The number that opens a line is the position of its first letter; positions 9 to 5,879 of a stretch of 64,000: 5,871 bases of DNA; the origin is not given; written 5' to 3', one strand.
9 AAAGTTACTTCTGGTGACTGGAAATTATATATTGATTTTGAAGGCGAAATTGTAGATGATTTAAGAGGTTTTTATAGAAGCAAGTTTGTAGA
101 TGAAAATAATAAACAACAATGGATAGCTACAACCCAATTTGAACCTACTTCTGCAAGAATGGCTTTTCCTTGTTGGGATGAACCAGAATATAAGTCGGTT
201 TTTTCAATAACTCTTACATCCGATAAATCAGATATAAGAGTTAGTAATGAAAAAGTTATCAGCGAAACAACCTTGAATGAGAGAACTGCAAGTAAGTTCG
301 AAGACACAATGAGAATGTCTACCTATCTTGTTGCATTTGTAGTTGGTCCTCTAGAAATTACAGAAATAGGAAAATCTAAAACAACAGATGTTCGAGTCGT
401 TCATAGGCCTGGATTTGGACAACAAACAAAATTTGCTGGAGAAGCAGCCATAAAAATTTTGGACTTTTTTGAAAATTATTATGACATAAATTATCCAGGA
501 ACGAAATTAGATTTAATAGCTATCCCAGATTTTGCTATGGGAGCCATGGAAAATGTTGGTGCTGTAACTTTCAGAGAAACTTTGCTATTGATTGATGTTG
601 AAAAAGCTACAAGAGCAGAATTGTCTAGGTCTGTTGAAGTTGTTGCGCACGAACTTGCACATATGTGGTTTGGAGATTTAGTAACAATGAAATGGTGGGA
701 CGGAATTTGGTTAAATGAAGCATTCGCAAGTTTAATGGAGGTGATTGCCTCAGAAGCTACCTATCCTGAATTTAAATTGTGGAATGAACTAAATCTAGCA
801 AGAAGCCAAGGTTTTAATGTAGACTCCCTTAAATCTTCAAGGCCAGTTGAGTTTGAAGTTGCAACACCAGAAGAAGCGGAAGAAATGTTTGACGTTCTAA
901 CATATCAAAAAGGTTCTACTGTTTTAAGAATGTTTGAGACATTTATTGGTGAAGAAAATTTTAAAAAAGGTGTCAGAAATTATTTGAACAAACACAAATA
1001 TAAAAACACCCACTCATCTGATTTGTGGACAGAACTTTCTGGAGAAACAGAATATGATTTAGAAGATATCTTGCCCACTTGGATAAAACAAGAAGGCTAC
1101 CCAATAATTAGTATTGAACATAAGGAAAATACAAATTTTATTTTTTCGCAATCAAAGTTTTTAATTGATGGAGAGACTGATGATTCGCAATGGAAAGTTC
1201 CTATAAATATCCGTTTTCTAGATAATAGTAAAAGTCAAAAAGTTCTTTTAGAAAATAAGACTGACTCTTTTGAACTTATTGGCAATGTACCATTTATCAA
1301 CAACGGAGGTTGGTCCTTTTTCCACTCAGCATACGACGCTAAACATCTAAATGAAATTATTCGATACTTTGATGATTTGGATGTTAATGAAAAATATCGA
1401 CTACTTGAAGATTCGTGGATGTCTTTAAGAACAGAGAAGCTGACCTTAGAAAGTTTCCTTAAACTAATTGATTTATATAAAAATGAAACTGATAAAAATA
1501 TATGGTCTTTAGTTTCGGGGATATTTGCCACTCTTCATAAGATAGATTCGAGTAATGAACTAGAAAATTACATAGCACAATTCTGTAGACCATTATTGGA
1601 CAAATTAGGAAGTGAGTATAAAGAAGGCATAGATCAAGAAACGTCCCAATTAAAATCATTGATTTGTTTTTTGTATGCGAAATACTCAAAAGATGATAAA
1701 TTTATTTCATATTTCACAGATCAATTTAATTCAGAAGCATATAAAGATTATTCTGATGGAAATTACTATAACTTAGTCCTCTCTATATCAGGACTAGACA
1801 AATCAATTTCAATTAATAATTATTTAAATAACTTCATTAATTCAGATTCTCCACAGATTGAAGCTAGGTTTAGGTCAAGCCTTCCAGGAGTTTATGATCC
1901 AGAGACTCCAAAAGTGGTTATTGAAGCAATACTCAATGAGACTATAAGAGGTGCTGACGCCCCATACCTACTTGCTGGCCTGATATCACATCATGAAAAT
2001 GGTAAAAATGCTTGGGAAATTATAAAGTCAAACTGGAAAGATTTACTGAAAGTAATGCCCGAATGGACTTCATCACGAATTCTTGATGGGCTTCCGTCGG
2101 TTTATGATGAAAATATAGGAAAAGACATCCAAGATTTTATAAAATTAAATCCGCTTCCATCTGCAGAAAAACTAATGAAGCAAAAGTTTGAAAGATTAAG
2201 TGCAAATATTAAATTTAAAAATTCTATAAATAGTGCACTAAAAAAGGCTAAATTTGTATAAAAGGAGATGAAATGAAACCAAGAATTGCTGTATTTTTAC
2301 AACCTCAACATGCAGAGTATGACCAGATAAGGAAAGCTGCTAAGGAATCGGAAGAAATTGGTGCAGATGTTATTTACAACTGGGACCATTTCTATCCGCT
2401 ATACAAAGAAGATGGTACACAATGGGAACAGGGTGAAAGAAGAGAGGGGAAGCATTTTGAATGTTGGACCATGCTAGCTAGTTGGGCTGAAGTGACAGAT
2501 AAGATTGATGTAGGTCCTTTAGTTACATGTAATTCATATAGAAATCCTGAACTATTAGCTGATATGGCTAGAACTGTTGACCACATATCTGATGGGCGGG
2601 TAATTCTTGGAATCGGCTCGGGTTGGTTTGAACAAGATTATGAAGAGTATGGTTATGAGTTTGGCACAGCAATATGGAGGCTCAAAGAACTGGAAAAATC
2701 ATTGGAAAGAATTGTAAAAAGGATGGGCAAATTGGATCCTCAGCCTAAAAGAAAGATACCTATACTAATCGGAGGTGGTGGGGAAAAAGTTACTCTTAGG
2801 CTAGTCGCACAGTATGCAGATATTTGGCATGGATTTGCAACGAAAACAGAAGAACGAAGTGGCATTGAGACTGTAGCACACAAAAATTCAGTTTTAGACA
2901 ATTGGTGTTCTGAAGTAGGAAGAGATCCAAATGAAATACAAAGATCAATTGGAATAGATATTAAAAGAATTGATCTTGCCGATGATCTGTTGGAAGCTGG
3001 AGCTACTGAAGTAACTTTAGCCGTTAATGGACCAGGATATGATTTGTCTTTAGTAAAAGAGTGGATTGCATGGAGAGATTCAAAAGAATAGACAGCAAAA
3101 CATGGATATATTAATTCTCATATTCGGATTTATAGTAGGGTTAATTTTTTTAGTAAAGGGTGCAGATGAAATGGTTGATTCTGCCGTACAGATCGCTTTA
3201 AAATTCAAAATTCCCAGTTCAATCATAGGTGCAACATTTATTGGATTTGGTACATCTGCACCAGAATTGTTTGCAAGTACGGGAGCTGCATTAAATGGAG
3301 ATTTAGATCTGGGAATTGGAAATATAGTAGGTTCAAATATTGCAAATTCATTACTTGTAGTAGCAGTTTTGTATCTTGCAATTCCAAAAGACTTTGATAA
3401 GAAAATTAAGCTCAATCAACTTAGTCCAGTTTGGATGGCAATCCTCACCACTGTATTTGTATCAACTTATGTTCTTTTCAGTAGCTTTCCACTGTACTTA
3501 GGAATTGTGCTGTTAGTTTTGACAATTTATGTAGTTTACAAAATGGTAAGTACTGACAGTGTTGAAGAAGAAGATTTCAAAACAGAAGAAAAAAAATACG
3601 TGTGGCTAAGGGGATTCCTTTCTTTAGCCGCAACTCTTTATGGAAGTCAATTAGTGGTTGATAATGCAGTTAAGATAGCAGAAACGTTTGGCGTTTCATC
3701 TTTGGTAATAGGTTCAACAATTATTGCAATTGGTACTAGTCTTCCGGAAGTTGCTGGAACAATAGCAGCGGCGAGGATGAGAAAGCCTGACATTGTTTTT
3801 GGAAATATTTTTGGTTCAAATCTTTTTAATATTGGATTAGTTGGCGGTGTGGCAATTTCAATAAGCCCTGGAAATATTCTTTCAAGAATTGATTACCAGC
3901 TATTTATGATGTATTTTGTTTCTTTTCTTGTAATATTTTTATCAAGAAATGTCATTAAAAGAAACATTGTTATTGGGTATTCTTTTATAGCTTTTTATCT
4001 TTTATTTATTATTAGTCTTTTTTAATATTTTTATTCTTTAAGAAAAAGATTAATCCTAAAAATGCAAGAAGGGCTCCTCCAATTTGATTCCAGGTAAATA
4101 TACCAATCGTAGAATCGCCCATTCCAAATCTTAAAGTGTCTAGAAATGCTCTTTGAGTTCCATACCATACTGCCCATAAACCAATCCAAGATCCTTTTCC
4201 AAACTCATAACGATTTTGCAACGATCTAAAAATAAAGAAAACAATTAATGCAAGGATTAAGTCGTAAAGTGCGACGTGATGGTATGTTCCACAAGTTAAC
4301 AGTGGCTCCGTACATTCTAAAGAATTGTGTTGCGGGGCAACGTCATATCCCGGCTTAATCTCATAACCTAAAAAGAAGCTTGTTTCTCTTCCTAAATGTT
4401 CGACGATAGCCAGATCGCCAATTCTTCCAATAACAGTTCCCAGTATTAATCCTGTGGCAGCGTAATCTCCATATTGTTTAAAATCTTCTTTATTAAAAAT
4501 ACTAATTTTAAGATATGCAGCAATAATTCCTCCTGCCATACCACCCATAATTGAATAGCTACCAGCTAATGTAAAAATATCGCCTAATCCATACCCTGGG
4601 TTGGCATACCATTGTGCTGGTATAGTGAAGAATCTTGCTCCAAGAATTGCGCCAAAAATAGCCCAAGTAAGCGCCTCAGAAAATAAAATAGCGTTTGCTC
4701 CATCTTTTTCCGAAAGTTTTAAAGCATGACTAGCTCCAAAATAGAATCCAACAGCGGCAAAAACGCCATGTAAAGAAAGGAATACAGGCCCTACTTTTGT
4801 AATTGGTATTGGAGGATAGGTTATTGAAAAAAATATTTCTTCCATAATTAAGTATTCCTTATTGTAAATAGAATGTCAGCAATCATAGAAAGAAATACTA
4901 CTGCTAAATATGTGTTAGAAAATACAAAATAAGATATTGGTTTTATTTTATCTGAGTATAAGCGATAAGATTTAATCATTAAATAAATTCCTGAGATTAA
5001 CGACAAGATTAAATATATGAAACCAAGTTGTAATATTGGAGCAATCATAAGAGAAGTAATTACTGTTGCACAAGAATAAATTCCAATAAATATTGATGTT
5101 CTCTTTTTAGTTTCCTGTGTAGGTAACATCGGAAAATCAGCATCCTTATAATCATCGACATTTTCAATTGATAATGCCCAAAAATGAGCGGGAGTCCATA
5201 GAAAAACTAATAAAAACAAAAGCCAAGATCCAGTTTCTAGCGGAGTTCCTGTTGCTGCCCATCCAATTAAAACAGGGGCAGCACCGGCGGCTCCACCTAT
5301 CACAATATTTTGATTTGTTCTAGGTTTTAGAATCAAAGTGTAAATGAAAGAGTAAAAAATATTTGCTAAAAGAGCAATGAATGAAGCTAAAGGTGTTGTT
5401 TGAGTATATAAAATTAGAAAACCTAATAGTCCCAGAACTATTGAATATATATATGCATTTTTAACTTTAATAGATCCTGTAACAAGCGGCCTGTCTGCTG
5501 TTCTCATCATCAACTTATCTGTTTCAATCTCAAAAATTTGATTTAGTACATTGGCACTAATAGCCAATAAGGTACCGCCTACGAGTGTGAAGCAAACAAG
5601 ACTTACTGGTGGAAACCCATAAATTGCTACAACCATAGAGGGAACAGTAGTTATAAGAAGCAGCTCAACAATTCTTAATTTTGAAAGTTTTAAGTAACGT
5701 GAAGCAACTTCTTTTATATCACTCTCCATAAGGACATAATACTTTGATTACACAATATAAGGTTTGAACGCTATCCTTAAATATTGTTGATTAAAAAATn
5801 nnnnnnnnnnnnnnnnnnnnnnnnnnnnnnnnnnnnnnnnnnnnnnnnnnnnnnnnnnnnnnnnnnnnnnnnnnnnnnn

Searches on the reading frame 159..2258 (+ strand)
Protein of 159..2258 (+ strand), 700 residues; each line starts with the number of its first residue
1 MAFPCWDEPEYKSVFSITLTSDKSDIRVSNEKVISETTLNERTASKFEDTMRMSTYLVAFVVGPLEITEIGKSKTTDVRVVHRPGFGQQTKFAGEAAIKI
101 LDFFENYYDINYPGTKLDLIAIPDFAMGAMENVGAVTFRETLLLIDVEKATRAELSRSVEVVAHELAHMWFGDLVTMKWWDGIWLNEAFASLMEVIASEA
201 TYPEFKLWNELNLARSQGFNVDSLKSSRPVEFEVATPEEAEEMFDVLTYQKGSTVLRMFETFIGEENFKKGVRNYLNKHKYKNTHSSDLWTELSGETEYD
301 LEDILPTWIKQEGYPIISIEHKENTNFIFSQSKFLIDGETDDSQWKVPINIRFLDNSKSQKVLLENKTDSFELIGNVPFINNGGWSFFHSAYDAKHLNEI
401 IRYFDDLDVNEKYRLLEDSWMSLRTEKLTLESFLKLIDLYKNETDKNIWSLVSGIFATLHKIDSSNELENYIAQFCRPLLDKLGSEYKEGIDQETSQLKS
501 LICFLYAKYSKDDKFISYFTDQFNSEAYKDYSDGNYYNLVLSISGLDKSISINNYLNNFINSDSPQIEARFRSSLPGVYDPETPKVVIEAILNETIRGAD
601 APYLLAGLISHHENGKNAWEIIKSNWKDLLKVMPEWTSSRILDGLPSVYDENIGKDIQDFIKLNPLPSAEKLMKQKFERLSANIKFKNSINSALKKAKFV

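Call 8: search_protein_families(library=pfam, proteins=[window:159-2258:+], max_evalue=0.001)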
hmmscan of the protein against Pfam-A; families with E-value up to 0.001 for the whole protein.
window:159-2258:+ (700 aa): 3 families
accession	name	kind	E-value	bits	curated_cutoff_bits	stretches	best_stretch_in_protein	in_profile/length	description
PF01433.26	Peptidase_M1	-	1.5e-74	250.7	27.7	1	93-308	2-218/218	Peptidase family M1 domain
PF11838.14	ERAP1_C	-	4.6e-32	112.1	38.2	1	380-680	4-316/318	ERAP1-like C-terminal domain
PF17900.6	Peptidase_M1_N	-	1.1e-15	58.6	25.8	1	2-57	130-186/186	Peptidase M1 N-terminal domain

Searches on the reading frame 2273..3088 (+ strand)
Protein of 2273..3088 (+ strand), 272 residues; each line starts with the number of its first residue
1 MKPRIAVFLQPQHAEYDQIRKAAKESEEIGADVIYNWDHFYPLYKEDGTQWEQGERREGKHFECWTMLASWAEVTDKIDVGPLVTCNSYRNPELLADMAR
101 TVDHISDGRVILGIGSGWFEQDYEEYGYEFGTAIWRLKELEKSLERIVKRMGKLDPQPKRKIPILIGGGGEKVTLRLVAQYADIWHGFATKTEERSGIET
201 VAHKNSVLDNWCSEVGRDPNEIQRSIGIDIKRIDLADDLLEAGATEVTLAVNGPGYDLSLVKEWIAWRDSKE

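Call 8: search_protein_families(library=pfam, proteins=[window:2273-3088:+], max_evalue=0.001)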
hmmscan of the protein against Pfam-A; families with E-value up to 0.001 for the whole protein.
window:2273-3088:+ (272 aa): 1 family
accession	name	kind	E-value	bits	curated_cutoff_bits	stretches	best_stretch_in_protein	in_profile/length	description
PF00296.26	Bac_luciferase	-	2.5e-26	93.2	27.9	1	10-196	8-199/314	Luciferase-like monooxygenase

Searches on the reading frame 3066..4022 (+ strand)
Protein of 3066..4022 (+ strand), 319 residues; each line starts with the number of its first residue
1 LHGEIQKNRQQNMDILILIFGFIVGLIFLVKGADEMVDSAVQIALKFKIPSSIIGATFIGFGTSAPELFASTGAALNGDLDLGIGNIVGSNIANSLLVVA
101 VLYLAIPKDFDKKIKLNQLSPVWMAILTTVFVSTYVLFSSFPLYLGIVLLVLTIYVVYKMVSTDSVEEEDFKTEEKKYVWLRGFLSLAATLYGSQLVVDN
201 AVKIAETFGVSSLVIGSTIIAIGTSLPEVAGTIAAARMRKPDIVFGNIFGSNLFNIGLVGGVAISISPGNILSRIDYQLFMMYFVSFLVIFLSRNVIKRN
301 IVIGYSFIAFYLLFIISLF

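Call 8: search_protein_families(library=pfam, proteins=[window:3066-4022:+], max_evalue=0.001)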
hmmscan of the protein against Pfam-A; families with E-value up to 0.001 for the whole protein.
window:3066-4022:+ (319 aa): 1 family
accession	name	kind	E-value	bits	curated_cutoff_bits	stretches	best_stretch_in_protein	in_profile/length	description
PF01699.29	Na_Ca_ex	-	5.7e-52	176.1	24.9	2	18-159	2-146/151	Sodium/calcium exchanger protein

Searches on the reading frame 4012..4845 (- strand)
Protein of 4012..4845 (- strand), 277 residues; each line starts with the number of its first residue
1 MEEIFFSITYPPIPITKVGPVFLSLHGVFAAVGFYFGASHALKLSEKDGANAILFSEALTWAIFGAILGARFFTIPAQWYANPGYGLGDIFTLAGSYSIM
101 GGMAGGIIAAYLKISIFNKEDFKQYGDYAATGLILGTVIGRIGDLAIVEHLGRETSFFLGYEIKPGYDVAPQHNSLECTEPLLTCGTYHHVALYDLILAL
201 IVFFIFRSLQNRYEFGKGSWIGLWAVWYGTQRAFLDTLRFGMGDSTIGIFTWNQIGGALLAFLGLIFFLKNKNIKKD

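Call 8: search_protein_families(library=pfam, proteins=[window:4012-4845:-], max_evalue=0.001)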
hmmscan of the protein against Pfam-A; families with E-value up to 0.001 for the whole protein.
window:4012-4845:- (277 aa): 1 family
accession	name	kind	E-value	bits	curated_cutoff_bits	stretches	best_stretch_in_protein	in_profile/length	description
PF01790.23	LGT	-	3.4e-24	85.9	24.9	1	17-268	5-238/240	Prolipoprotein diacylglyceryl transferase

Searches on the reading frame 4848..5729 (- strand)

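Call 8: search_protein_families(library=pfam, proteins=[window:4848-5729:-], max_evalue=0.001)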
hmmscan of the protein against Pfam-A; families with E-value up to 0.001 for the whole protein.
window:4848-5729:- (293 aa): 1 family
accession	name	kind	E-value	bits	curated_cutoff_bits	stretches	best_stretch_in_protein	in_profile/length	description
PF01040.23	UbiA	-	9.6e-58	195.8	34.2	1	24-260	1-234/250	UbiA prenyltransferase family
